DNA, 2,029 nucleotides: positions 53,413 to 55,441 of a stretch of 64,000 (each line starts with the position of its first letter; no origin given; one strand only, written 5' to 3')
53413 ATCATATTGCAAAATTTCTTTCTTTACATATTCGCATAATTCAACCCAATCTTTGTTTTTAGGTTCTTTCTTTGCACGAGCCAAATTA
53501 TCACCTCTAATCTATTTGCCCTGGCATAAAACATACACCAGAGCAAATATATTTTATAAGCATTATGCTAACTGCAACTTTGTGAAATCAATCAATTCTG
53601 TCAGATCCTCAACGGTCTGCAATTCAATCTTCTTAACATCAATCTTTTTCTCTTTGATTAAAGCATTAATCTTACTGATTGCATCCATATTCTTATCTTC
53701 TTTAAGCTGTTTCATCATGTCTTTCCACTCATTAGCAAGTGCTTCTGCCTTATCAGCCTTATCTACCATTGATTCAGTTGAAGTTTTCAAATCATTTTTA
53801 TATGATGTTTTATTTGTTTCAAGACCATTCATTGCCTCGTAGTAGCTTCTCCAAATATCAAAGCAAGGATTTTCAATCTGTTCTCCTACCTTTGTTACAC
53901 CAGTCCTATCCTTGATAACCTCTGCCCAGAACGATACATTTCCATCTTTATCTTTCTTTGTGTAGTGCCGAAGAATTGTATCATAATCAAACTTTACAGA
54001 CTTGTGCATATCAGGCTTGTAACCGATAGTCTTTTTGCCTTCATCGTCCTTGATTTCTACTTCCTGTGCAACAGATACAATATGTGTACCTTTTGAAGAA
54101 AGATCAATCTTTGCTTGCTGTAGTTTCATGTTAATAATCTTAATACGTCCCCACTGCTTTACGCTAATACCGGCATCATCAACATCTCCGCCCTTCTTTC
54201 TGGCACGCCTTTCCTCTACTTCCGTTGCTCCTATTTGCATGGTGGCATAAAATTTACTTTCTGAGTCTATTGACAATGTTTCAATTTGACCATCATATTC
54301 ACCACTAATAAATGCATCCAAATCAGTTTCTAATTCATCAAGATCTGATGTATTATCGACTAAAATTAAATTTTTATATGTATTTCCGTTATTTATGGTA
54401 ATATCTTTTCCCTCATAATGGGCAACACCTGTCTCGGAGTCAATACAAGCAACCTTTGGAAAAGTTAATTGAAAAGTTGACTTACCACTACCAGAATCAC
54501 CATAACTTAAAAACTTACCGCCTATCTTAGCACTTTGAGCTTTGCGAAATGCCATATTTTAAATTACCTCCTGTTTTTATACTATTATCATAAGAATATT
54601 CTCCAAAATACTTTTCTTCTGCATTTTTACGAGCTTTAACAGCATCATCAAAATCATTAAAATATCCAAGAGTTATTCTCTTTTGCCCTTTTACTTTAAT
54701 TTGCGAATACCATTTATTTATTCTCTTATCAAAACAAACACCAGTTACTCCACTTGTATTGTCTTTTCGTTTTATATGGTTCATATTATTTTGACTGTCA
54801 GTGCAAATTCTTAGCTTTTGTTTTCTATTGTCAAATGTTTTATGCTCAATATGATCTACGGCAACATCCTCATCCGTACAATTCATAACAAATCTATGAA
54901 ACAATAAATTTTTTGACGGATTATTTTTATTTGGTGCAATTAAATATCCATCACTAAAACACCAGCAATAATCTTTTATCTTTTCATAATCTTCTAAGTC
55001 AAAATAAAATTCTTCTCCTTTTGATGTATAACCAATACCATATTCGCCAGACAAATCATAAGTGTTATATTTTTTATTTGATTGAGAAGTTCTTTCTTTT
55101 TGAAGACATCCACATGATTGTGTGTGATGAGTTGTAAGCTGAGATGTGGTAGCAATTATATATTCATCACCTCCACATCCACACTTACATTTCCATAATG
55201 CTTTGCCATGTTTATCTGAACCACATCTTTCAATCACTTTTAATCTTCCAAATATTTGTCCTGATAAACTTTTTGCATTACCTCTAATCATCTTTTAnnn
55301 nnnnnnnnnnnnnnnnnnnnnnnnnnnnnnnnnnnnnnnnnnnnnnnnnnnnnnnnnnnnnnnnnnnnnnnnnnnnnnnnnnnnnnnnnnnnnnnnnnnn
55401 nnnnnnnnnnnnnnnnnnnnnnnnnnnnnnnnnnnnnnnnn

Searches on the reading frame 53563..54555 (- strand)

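Call 68: search_protein_families(library=pfam, proteins=[window:53563-54555:-], max_evalue=0.001)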
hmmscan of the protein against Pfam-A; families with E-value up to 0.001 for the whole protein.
window:53563-54555:- (330 aa): 1 family
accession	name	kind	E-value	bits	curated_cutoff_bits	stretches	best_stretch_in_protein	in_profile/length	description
PF13479.12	AAA_24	-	1.3e-09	38.6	27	1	14-202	4-174/195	AAA domain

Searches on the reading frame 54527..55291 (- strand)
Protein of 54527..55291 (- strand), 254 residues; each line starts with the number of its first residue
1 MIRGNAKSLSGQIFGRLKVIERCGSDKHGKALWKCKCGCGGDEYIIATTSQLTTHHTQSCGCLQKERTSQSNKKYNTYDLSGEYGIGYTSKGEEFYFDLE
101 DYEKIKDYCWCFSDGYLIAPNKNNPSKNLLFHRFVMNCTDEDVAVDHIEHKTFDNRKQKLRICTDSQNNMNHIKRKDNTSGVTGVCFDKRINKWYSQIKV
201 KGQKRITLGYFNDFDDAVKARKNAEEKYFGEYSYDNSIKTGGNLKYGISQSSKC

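Call 68: search_protein_families(library=pfam, proteins=[window:54527-55291:-], max_evalue=0.001)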
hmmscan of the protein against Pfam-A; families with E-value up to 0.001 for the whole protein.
window:54527-55291:- (254 aa): 1 family
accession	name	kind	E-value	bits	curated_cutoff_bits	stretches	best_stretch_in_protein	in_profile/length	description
PF00847.26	AP2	-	0.00019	22.1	33.3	1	180-220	1-43/54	AP2 domain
